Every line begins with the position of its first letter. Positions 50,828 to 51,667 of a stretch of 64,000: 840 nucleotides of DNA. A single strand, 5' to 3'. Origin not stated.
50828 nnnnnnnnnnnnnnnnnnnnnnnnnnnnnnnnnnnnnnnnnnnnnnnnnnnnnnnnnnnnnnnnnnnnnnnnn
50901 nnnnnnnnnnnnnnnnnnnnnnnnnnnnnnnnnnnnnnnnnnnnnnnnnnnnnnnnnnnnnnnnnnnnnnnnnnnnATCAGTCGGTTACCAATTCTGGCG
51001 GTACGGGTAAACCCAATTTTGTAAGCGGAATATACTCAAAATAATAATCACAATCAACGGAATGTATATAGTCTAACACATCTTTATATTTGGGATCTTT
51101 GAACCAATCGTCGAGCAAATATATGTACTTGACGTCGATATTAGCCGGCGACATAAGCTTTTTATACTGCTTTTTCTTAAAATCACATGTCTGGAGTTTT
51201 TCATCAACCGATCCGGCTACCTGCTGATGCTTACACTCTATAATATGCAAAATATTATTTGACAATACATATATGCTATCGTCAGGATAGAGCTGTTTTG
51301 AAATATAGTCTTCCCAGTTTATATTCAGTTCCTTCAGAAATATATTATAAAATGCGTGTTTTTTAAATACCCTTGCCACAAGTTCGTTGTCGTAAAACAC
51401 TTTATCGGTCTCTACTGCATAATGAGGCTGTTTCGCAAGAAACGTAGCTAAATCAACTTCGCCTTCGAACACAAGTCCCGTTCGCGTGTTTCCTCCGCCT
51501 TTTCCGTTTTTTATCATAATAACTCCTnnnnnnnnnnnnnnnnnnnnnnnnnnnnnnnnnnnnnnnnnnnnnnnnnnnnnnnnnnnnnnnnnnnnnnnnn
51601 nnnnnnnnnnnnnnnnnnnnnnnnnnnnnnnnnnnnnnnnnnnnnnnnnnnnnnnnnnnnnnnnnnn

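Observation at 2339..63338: Network of modular hairpin repeats fills most intergenic spacers in the window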

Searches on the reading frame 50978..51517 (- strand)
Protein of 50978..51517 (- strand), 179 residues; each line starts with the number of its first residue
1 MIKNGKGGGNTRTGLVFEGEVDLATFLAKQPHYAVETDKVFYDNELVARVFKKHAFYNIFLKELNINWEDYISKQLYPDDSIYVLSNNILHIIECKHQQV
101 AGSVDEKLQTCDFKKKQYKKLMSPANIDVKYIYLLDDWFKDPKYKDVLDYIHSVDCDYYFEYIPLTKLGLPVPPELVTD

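Call 68: search_protein_families(library=pfam, proteins=[window:50978-51517:-], max_evalue=0.00001)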
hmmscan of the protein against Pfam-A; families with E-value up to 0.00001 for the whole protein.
window:50978-51517:- (179 aa): 1 family
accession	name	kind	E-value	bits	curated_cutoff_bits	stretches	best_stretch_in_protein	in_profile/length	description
PF20472.4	PDDEXK_11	-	2.2e-06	27.9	23.7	1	46-108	12-81/145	PD-(D/E)XK nuclease superfamily domain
